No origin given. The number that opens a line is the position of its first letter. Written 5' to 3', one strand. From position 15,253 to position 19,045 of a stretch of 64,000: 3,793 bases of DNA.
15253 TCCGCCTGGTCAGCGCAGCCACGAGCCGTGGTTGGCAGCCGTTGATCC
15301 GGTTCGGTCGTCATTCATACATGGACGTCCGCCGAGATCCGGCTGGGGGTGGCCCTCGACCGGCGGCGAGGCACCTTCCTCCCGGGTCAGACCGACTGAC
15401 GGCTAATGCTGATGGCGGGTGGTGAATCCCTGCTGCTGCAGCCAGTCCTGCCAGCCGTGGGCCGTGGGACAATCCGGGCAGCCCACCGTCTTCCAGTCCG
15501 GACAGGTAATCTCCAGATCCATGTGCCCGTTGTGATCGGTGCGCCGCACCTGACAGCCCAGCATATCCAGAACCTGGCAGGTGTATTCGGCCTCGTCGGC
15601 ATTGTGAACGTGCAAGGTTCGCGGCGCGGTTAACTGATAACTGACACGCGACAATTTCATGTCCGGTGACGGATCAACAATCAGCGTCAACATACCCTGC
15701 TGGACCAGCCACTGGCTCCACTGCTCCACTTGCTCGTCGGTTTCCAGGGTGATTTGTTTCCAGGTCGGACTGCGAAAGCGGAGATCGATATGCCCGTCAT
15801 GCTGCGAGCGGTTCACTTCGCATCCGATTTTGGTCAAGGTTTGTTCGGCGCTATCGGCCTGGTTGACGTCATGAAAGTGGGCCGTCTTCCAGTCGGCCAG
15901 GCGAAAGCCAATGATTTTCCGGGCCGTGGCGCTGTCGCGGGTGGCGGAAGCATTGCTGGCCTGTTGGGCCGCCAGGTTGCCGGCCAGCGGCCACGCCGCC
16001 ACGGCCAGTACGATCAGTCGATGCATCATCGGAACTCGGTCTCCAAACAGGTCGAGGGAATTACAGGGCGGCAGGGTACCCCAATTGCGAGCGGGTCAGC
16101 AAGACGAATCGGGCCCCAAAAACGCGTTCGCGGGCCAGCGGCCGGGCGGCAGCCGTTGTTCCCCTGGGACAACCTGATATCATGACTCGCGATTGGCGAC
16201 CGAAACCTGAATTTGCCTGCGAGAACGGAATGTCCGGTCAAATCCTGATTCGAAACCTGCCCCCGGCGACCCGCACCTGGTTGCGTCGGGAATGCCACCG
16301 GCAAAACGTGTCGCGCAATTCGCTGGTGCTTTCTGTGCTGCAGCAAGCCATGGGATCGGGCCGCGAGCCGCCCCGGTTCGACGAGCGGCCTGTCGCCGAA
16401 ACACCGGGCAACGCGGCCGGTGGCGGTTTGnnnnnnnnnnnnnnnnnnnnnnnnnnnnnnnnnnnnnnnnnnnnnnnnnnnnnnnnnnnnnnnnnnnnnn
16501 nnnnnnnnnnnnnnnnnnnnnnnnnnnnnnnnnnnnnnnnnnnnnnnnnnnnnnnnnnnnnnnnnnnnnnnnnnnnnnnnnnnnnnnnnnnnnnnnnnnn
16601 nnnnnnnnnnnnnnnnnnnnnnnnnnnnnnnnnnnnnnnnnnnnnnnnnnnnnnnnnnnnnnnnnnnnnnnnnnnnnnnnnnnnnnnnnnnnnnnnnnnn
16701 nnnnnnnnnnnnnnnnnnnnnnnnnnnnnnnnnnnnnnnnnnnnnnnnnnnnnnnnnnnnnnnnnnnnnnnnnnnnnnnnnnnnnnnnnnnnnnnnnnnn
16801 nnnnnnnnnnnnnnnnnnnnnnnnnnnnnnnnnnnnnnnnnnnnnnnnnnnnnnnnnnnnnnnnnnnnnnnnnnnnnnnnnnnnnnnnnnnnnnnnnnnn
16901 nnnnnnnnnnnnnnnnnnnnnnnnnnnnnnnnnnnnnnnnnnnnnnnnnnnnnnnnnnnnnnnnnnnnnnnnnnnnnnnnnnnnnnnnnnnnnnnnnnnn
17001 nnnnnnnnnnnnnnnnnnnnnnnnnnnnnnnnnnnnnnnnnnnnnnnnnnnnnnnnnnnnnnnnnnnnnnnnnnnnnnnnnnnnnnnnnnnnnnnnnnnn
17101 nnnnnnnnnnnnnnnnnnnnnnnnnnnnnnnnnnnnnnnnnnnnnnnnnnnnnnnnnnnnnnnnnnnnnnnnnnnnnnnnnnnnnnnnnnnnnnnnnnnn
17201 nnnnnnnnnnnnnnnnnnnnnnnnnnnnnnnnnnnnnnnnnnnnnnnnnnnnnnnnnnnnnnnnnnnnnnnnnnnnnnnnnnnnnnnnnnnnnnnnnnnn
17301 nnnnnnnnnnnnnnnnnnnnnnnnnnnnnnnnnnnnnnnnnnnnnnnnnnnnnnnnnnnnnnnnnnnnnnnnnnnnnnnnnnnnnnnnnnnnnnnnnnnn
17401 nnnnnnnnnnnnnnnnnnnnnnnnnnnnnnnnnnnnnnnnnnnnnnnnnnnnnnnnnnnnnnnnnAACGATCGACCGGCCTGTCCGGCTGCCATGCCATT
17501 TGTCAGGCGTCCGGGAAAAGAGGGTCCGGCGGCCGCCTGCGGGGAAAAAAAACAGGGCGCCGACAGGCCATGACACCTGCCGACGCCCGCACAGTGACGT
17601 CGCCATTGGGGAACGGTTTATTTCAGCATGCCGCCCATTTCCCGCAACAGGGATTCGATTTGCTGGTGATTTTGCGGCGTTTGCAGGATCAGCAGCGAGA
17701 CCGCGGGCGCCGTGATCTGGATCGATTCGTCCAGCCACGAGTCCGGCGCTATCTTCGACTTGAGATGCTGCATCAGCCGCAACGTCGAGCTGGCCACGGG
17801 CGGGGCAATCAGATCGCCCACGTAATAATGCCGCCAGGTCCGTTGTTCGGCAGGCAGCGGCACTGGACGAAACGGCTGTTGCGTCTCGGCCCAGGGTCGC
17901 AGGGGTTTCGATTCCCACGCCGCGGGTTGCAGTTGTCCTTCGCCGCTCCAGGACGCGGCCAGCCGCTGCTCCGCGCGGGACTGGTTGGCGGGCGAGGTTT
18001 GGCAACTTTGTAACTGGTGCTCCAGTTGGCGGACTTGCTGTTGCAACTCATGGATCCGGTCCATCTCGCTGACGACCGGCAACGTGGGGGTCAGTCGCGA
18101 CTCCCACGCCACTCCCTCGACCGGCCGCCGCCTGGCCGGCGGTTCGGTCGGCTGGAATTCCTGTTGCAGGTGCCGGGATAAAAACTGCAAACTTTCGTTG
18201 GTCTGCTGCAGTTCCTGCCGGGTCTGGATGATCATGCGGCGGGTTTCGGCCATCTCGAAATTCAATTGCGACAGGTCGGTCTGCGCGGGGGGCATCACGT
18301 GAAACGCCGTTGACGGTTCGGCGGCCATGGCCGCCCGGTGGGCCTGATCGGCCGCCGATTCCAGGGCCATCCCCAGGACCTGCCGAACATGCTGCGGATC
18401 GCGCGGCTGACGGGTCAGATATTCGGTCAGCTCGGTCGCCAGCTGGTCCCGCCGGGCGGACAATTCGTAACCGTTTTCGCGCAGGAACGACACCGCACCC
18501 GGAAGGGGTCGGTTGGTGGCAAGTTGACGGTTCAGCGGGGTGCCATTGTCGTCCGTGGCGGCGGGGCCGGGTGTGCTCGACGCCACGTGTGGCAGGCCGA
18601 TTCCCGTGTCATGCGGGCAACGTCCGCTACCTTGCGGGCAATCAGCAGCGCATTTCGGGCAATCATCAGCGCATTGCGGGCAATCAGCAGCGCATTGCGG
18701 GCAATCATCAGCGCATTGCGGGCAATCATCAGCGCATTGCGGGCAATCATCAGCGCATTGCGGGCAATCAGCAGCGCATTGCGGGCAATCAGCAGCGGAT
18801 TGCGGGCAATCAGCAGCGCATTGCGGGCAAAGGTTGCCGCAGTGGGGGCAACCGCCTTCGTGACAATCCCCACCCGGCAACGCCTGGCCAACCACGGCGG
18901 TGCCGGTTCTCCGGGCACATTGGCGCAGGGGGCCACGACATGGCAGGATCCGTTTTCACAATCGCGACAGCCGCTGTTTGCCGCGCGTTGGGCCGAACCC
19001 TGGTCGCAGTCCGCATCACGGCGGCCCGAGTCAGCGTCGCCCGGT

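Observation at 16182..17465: Orphan C5 cytosine methyltransferase fused to an N-terminal ribbon-helix-helix-like domain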

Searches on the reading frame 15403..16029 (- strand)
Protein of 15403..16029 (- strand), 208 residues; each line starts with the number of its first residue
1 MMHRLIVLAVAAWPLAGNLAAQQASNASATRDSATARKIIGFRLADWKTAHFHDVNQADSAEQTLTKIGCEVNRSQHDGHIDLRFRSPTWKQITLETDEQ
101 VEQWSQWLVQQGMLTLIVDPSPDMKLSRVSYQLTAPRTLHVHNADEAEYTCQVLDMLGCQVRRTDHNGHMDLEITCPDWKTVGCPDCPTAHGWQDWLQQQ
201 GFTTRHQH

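Call 3: search_protein_families(library=pfam, proteins=[window:15403-16029:-], max_evalue=1)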
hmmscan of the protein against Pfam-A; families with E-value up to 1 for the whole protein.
window:15403-16029:- (208 aa): 3 families
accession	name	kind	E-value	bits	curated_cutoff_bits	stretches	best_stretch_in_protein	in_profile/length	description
PF06863.17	DUF1254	-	0.016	15.9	22.2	1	112-193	14-106/133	Protein of unknown function (DUF1254)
PF03197.19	FRD2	-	0.047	14.8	29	1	42-83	48-89/96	Bacteriophage FRD2 protein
PF03484.21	B5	-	0.096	13.3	28.6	0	58-91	18-48/67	tRNA synthetase B5 domain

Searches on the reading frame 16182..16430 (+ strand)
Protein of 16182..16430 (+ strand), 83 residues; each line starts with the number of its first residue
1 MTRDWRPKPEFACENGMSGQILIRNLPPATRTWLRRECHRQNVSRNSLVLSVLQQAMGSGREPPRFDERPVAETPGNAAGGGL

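Call 3: search_protein_families(library=pfam, proteins=[window:16182-16430:+], max_evalue=1)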
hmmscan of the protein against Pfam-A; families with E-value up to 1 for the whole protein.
window:16182-16430:+ (83 aa): 1 family
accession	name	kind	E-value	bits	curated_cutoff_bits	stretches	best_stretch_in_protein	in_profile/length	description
PF22513.2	FitA-like_RHH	-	6.1e-05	23.3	27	1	20-56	2-38/39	Antitoxin FitA-like, ribbon-helix-helix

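Call 4: search_protein_families(library=ncbifam, proteins=[window:16182-16430:+], max_evalue=1)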
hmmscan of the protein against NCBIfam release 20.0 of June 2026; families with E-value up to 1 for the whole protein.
window:16182-16430:+ (83 aa): 2 families
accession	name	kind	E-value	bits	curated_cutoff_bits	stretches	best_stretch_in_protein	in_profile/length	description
TIGR03775.1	RPE3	domain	0.082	12.7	30.25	1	34-56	22-42/43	palindromic element RPE3 domain-containing protein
NF050181.1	TA_anti_VapB_Myco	equivalog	0.092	13.3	60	1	20-59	3-42/72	type II toxin-antitoxin system VapB family antitoxin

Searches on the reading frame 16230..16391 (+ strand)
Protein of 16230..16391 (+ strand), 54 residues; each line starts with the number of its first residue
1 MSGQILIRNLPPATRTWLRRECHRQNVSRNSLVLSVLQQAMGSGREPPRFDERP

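Call 18: search_solved_structures(query=A2, max_evalue=10, show_alignments=3)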
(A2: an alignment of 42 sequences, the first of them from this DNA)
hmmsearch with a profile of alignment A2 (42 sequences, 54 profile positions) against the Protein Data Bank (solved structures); distinct sequences matched with E-value up to 10: 18.
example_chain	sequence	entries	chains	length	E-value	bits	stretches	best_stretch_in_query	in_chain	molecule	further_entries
3h87_C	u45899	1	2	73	0.00041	23.2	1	2-40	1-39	Putative uncharacterized protein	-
7e4j_A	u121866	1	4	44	0.0017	21.2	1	1-39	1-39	Antitoxin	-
3jsy_A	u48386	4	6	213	0.037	16.9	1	12-51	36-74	Acidic ribosomal protein P0 homolog | 50S ribosomal protein L10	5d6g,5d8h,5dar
5xxb_c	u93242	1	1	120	0.14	15.1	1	7-32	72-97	Ribosomal protein eL31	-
4nez_A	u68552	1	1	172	0.22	14.4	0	7-26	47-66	Engineered protein OR276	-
4ney_A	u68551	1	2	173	0.22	14.4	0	7-26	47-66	Engineered protein OR277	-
4hhu_A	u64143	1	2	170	0.23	14.3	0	7-26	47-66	OR280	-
1b28_A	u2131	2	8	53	0.3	14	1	2-43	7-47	PROTEIN (REGULATORY PROTEIN ARC) | ARC REPRESSOR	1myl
5i6h_A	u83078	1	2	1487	0.94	12.4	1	22-40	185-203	Acetyl-CoA carboxylase-like protein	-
6gz3_Ad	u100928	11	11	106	1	12.3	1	7-28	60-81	ribosomal protein eL31 | 60S ribosomal protein L31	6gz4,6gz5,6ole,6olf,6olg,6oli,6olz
11he_31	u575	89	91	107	1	12.3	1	7-28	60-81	60S ribosomal protein L31 | eL31 | Ribosomal protein eL31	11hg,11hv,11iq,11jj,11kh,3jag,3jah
7nwh_d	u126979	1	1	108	1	12.3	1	7-28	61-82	eL31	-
9y49_Cd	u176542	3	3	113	1.1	12.2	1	7-28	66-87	60S ribosomal protein L31 | Large ribosomal subunit protein eL31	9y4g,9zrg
22tu_Ld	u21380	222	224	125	1.3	11.9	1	7-28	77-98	60S ribosomal protein L31 | Ribosomal protein eL31 | eL31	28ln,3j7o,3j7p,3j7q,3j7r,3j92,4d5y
7oyc_d1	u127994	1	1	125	1.3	11.9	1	7-28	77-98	60S ribosomal protein L31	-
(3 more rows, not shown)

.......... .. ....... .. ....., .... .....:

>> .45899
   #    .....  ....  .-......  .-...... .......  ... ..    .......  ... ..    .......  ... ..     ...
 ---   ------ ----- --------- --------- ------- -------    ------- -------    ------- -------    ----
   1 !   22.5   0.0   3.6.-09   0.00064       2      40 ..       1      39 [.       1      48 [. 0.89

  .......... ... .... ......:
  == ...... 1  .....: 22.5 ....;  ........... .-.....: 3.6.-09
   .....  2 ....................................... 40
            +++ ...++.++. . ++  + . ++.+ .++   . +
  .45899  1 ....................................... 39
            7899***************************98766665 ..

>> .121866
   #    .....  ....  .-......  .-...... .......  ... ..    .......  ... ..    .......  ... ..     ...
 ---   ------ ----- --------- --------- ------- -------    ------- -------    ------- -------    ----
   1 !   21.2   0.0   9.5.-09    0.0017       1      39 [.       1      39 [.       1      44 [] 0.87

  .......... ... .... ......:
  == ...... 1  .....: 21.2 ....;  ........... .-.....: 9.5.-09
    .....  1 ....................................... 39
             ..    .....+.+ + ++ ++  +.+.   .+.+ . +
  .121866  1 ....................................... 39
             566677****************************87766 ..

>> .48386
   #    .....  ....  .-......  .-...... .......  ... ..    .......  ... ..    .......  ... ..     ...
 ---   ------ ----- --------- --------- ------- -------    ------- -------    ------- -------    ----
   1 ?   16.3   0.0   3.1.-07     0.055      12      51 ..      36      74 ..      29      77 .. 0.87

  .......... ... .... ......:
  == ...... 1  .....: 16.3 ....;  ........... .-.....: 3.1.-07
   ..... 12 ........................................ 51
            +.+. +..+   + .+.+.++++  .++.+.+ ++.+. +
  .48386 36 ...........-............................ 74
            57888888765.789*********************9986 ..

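Call 19: search_protein_families(library=pfam, alignment_id=A2, max_evalue=0.01)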
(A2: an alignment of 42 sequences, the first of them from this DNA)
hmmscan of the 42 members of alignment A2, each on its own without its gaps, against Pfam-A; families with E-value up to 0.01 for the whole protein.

A. member 1, seq(54 aa): 1 family
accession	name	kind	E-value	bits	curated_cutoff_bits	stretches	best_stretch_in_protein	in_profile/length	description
PF22513.2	FitA-like_RHH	-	2.2e-05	24.8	27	1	4-40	2-38/39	Antitoxin FitA-like, ribbon-helix-helix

B. families by the number of members that match (of 42 scanned): 5 families
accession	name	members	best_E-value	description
PF22513.2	FitA-like_RHH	15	2.2e-05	Antitoxin FitA-like, ribbon-helix-helix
PF12441.14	CopG_antitoxin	1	0.0018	CopG antitoxin of type II toxin-antitoxin system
PF07960.16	CBP4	1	0.0047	CBP4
PF01128.25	IspD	1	0.0054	2-C-methyl-D-erythritol 4-phosphate cytidylyltransferase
PF05534.18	HicB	1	0.0071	HicB family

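Call 64: predict_structure(alignment_id=A2)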
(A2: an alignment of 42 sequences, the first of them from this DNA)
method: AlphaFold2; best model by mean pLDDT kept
length: 54 residues; sequences in the alignment: 42
mean_pLDDT: 82.2   pTM: 0.57
mean pLDDT of the five models: 82.2, 81.2, 81.0, 81.0, 78.9
residues with pLDDT >= 90: 24; 70-90: 15; 50-70: 14; < 50: 1
segments of 3 or more residues with pLDDT < 50: none
pLDDT, mean of each block of 10 residues (from residue 1): 73 94 94 90 70 57
secondary structure, 60 per line:
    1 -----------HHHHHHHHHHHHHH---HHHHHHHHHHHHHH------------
elements in order: H12-25 H29-42

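Call 68: fold_search(model_id=the predicted structure, library=pdb)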
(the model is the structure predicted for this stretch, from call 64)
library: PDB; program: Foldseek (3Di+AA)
matches with E <= 10: 104; with E <= 0.001: 0
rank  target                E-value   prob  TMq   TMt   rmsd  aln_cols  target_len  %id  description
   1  2cpg_B                2.8e-01  0.80  0.60  0.69   2.9        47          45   19  TRANSCRIPTIONAL REPRESSOR COPG (released 1999-11-19)
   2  1b01_A                3.9e-01  0.90  0.67  0.82   1.6        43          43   14  TRANSCRIPTIONAL REPRESSOR COPG/DNA COMPLEX (released 1999-11-19)
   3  1ea4_E                3.9e-01  0.90  0.69  0.83   1.6        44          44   14  TRANSCRIPTIONAL REPRESSOR COPG/22bp dsDNA COMPLEX (released 2001-07-05)
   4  7ak7_C                3.9e-01  0.77  0.65  0.44   3.3        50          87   22  Structure of Salmonella TacT2 toxin bound to TacA2 antitoxin (released 2021-08-18)
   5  7zg6_A                4.2e-01  0.84  0.63  0.64   2.2        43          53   19  TacA1 antitoxin (released 2023-10-11)
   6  7ak7_D                5.0e-01  0.72  0.65  0.44   3.4        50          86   22  Structure of Salmonella TacT2 toxin bound to TacA2 antitoxin (released 2021-08-18)
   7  1ea4_H                5.0e-01  0.66  0.58  0.68   3.1        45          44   18  TRANSCRIPTIONAL REPRESSOR COPG/22bp dsDNA COMPLEX (released 2001-07-05)
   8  1ea4_B                5.8e-01  0.80  0.64  0.81   1.5        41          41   15  TRANSCRIPTIONAL REPRESSOR COPG/22bp dsDNA COMPLEX (released 2001-07-05)
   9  6sbx_C                5.8e-01  0.75  0.75  0.73   2.6        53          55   15  CdbA Form Two (released 2020-04-22)
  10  1ea4_F                5.8e-01  0.60  0.60  0.69   3.0        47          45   19  TRANSCRIPTIONAL REPRESSOR COPG/22bp dsDNA COMPLEX (released 2001-07-05)
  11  2cpg_C                6.9e-01  0.80  0.65  0.81   1.5        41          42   15  TRANSCRIPTIONAL REPRESSOR COPG (released 1999-11-19)
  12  7zg6_B                6.9e-01  0.75  0.63  0.66   2.2        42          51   19  TacA1 antitoxin (released 2023-10-11)
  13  5x3t_A                6.9e-01  0.54  0.61  0.48   6.6        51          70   20  VapBC from Mycobacterium tuberculosis (released 2017-06-07)
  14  9kkd_B                7.4e-01  0.80  0.65  0.79   1.4        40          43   15  the structure of StnY (released 2025-11-19)
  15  9kkd_A                8.7e-01  0.69  0.66  0.77   2.2        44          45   14  the structure of StnY (released 2025-11-19)
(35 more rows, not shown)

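Call 72: search_protein_representatives(alignment_id=A2)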
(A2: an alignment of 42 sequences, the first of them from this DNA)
Query: 42 sequences, 54 profile positions. Proteins with E-value up to 0.001 (for the whole library): 369; up to 1e-10: 76; up to 1e-30: 0. The best 150 are listed.
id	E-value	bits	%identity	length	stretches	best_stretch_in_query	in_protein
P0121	2.2e-20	88.1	-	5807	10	3-21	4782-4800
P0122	1.5e-17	79.0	-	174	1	1-52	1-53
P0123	4.4e-17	77.5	-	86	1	1-51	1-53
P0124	5.5e-17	77.2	-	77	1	1-53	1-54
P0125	1.3e-16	76.0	-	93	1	1-52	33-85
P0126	1.6e-16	75.8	-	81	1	1-49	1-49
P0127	3.8e-16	74.5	-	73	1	1-53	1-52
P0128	8.2e-16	73.5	-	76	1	1-50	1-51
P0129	1.4e-15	72.7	-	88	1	1-52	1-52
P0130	1.5e-15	72.6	-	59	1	1-46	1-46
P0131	1.6e-15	72.5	-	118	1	2-52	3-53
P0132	1.7e-15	72.5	-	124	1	1-53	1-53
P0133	2.0e-15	72.2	-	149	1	2-52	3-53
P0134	2.1e-15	72.1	-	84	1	2-51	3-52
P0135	3.0e-15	71.7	-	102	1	1-49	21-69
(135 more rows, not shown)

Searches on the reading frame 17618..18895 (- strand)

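Call 3: search_protein_families(library=pfam, proteins=[window:17618-18895:-], max_evalue=1)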
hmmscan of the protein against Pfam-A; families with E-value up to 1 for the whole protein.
window:17618-18895:- (425 aa): 6 families
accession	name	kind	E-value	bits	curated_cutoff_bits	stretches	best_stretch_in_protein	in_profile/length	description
PF10805.13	DUF2730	-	0.062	13.8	24.9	1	203-238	60-95/102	Protein of unknown function (DUF2730)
PF21755.2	DacZ_P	-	0.069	13.2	27.4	1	184-263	7-87/125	Probable sensor domain DacZ_P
PF12325.13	TMF_TATA_bd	-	0.098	13.2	29.1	0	278-311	11-44/115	TATA element modulatory factor 1 TATA binding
PF15397.11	DUF4618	-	0.098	12.5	34.9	1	151-245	124-218/258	Domain of unknown function (DUF4618)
PF13270.11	CCDC28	-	0.13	13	25.6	0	205-245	41-82/88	Coiled-coil domain-containing protein 28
PF06005.17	ZapB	-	0.55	11.2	31.5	0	279-312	18-51/71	Cell division protein ZapB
